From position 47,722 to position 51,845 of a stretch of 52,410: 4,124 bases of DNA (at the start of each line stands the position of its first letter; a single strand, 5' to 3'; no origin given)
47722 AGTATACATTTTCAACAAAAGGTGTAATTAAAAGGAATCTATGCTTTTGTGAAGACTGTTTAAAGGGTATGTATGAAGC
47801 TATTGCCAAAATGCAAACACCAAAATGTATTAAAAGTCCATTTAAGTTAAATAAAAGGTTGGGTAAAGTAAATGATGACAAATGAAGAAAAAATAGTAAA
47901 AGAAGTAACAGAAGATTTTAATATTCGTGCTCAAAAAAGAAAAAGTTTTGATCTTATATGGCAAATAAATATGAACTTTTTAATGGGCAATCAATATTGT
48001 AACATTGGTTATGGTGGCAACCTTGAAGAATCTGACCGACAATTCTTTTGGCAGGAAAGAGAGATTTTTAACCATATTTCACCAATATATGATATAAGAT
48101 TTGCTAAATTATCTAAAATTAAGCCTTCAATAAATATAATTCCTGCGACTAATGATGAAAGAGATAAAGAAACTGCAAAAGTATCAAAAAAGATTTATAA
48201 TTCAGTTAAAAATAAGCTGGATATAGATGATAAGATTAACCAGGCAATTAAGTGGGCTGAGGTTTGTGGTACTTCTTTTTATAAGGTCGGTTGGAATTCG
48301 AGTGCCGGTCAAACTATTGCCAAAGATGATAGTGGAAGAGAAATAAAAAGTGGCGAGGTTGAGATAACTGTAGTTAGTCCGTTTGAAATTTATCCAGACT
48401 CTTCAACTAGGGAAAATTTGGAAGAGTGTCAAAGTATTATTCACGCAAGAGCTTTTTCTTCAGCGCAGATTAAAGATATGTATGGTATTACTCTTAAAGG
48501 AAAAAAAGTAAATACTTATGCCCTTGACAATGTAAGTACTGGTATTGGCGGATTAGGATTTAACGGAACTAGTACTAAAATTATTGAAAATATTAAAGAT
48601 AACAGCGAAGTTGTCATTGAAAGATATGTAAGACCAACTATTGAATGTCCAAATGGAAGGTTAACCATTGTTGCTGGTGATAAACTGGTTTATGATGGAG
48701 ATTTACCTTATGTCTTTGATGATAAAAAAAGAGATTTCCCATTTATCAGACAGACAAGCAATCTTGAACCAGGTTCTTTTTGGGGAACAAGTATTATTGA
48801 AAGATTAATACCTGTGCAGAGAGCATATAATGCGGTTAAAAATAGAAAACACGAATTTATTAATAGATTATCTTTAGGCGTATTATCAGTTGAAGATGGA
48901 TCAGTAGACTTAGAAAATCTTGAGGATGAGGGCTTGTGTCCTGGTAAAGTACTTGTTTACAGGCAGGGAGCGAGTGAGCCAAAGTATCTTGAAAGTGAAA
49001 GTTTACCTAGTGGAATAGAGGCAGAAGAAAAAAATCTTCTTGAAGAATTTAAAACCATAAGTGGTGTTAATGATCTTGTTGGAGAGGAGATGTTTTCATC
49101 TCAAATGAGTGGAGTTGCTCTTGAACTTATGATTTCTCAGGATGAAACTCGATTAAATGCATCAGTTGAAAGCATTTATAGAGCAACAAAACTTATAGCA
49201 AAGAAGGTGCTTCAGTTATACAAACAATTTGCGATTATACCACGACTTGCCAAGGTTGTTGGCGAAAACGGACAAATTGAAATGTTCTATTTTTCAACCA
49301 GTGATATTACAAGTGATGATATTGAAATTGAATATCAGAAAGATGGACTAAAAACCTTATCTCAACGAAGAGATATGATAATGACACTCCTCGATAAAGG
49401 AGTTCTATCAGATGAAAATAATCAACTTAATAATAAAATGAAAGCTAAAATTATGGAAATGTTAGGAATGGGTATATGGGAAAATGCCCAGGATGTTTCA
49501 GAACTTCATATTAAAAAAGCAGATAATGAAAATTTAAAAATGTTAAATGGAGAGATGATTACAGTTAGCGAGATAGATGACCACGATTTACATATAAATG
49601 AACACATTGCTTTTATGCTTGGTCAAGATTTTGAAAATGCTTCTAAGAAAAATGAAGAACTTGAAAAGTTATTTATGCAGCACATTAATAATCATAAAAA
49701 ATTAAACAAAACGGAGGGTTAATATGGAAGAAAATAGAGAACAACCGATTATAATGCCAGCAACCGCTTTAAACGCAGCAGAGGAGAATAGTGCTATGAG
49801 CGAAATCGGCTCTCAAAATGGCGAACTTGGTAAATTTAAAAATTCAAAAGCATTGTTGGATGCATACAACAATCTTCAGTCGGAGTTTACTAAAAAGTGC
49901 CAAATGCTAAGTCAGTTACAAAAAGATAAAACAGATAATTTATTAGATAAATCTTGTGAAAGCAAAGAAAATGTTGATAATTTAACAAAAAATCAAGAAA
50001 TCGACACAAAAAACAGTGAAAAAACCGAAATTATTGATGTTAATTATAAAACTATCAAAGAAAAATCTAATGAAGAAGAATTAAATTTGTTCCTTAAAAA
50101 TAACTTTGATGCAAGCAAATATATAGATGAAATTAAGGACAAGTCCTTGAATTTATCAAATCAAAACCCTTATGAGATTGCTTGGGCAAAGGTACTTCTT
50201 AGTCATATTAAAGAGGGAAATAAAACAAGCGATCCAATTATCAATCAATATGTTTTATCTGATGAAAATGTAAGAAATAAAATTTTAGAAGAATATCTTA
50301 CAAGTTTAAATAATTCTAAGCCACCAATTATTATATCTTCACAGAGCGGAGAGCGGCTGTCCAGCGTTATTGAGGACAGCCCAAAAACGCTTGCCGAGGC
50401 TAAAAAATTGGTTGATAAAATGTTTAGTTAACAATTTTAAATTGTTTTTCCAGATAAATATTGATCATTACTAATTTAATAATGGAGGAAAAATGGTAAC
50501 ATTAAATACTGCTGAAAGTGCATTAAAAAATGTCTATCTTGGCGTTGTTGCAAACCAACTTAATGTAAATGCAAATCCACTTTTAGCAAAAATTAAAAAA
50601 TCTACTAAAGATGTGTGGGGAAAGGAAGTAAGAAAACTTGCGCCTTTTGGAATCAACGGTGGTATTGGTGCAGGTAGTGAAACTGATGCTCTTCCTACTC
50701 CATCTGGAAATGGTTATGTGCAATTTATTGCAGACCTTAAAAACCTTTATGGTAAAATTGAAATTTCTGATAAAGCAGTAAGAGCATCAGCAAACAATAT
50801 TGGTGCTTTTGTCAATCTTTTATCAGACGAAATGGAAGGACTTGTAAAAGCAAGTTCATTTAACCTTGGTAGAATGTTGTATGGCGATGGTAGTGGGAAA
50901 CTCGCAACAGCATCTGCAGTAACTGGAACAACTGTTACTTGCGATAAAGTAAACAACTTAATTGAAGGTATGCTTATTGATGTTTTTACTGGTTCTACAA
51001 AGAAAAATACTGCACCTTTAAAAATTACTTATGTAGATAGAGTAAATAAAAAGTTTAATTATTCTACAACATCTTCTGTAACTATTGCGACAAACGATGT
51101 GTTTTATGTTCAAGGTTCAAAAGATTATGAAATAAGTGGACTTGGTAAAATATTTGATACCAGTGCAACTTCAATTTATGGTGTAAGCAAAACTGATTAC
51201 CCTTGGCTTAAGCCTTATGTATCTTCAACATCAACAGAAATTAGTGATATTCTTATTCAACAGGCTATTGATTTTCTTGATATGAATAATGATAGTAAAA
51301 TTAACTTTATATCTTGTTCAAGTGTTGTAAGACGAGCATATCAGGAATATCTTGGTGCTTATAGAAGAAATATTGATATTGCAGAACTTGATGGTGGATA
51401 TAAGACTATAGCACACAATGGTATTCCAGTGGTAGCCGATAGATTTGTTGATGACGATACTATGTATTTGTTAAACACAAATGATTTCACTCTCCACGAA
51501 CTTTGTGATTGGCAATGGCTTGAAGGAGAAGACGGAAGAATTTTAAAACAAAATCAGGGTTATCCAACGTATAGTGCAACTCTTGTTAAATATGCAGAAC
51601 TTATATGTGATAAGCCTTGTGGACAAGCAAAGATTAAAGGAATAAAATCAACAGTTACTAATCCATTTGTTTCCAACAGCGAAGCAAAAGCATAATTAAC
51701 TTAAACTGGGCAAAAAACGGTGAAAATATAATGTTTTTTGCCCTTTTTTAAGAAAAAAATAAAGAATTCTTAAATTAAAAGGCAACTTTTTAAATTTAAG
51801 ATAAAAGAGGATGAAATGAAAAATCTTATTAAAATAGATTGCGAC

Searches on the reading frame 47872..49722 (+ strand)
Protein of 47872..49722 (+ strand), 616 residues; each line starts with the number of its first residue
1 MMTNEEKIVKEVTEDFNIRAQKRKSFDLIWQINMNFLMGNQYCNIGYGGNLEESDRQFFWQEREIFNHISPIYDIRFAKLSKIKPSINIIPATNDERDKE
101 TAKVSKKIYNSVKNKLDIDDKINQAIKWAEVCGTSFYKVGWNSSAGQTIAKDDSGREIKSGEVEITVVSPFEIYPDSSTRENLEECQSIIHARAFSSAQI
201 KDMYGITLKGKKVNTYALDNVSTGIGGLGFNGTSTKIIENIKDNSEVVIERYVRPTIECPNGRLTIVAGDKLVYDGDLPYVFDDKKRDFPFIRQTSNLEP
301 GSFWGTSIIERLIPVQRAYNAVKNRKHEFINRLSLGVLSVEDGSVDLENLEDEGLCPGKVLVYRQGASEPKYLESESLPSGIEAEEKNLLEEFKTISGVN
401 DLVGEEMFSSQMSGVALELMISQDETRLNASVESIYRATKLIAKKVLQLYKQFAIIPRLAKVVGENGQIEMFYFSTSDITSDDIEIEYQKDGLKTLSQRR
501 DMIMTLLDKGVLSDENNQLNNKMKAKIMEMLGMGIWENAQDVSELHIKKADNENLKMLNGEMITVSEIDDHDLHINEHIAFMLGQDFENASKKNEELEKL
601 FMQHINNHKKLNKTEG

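Call 60: search_protein_families(library=phrogs, proteins=[window:47872-49722:+], max_evalue=0.001)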
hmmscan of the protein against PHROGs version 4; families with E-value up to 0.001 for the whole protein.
window:47872-49722:+ (616 aa): 3 families
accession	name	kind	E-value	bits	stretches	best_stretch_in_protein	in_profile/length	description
phrog_156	-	head and packaging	9.9e-38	131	1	4-484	7-503/681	portal protein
phrog_332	-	connector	1.2e-09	38.1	1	86-344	96-315/560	head-tail adaptor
phrog_1216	-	head and packaging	3.8e-08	33.3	1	156-464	205-523/714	portal protein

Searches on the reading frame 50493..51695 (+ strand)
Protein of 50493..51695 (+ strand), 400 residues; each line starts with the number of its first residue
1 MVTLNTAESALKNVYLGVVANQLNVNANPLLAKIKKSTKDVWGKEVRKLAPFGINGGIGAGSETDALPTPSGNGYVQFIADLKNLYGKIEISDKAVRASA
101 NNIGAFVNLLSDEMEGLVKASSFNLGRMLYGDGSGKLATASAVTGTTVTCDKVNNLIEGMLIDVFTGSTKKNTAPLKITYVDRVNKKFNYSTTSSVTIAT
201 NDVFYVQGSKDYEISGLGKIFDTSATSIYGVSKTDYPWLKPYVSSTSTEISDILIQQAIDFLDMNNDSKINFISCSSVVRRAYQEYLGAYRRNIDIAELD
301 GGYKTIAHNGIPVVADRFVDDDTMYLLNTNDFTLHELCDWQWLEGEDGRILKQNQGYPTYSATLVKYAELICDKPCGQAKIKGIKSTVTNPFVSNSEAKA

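Call 60: search_protein_families(library=phrogs, proteins=[window:50493-51695:+], max_evalue=0.001)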
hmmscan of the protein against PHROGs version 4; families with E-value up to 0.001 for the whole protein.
window:50493-51695:+ (400 aa): 2 families
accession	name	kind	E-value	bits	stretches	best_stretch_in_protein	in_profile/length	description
phrog_14242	-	head and packaging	5.1e-53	181.2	1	3-385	4-389/396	major head protein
phrog_9953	-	head and packaging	1.3e-14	55.3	1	201-381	132-326/329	major head protein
